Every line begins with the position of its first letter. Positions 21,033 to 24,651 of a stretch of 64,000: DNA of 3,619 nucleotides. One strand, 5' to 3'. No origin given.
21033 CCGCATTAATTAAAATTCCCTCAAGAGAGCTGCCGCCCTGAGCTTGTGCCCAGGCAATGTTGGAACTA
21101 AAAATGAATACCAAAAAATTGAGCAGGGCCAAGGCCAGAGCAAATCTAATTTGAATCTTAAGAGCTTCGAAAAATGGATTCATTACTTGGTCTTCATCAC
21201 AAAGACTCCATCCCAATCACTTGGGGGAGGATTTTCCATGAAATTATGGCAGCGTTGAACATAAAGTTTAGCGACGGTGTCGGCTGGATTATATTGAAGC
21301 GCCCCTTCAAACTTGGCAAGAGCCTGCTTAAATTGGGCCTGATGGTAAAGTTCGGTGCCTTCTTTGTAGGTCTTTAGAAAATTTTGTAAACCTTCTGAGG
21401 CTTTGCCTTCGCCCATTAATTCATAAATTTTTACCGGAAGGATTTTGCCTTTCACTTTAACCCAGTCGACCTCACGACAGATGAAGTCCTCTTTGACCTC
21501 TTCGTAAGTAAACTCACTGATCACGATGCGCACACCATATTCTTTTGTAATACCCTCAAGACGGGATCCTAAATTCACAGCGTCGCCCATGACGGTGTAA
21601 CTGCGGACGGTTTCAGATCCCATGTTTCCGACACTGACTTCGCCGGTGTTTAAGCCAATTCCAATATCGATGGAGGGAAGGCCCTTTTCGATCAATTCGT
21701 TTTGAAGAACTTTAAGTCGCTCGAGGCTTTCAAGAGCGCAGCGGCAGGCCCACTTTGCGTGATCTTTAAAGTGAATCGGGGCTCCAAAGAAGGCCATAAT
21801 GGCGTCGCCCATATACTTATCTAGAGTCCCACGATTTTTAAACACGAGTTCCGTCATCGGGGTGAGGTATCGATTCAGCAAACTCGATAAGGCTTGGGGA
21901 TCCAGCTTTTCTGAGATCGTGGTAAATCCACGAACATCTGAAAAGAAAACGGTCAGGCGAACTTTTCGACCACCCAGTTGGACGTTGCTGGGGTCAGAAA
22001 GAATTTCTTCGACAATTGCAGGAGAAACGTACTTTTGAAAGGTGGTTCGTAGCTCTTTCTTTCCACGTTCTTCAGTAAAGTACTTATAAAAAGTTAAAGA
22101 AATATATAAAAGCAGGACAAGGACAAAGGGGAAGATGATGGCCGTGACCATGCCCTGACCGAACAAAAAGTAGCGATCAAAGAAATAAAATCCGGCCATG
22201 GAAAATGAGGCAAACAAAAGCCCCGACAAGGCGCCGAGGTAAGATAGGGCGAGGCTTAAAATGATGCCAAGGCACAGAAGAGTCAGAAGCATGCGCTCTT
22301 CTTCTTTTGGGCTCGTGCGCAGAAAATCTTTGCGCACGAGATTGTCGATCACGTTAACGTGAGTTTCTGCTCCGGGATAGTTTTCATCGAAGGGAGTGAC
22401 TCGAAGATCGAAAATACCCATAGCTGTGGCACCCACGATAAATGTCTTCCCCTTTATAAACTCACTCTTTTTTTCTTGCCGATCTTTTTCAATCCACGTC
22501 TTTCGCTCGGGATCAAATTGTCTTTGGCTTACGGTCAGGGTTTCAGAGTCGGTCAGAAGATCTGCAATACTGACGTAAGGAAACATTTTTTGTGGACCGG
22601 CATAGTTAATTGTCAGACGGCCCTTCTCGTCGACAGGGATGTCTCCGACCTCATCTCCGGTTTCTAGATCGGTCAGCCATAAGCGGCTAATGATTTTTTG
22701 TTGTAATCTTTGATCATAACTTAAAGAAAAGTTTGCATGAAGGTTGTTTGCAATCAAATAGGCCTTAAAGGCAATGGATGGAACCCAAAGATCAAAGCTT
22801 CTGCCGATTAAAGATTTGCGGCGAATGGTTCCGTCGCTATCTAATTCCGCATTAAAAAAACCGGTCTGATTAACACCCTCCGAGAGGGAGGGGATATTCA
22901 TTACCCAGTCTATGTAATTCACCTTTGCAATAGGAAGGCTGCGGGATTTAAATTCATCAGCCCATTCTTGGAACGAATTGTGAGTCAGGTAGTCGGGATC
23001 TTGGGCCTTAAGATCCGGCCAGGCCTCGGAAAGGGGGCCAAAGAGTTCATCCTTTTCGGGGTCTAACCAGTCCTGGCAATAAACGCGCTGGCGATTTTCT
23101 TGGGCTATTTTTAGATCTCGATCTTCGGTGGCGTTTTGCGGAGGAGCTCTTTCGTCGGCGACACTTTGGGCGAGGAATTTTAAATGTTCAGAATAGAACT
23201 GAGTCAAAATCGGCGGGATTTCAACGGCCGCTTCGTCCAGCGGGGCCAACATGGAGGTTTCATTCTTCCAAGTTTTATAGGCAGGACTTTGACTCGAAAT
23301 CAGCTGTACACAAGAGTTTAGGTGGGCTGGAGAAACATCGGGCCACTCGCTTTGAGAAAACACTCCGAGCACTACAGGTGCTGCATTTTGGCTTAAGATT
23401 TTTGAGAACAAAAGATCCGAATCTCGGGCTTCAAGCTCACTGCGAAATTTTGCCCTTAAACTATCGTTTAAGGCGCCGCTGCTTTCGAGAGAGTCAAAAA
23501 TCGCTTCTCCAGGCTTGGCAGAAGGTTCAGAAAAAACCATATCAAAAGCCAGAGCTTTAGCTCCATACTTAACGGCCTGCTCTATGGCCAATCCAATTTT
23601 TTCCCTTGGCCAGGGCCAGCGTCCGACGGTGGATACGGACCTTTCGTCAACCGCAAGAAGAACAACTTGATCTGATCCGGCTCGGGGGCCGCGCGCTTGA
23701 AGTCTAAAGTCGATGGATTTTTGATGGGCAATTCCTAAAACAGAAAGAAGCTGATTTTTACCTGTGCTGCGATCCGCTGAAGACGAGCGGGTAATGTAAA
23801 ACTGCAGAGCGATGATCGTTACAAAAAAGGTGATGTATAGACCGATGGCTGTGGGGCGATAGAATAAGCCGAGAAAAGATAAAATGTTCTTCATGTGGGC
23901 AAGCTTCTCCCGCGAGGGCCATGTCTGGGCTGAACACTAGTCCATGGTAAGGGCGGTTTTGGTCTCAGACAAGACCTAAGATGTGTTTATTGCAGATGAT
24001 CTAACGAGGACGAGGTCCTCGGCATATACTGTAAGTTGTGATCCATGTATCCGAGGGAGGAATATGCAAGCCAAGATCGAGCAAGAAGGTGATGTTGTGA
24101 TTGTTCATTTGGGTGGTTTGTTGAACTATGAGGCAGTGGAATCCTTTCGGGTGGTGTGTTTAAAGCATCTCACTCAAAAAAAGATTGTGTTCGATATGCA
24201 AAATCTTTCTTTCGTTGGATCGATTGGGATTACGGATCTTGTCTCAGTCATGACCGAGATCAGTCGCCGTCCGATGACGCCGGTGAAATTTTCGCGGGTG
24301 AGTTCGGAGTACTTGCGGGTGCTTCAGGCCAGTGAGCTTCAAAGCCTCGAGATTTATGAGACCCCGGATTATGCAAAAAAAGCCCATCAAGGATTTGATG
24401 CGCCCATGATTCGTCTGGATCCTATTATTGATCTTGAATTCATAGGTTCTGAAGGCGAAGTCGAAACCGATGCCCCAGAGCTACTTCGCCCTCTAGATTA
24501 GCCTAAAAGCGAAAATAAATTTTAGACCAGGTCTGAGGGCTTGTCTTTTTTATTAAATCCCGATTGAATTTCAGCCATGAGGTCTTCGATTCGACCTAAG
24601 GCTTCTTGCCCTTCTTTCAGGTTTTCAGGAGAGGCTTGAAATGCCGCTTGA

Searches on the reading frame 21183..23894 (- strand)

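Call 50: search_protein_families(library=pfam, proteins=[window:21183-23894:-], max_evalue=0.00001)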
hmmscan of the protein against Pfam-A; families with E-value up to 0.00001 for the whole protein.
window:21183-23894:- (903 aa): 2 families
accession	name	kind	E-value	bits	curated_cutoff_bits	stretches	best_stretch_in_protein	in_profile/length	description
PF05226.16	CHASE2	-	1.1e-43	150.1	26.3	1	57-544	18-254/257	CHASE2 domain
PF00211.25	Guanylate_cyc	-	5.2e-23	82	21.9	1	646-826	8-181/183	Adenylate and Guanylate cyclase catalytic domain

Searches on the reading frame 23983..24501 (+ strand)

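Call 50: search_protein_families(library=pfam, proteins=[window:23983-24501:+], max_evalue=0.00001)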
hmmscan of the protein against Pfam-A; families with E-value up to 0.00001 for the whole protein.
window:23983-24501:+ (172 aa): 1 family
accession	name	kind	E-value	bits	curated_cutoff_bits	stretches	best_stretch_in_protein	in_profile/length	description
PF01740.26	STAS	-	5e-10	39.5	22.6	1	30-128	2-103/106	STAS domain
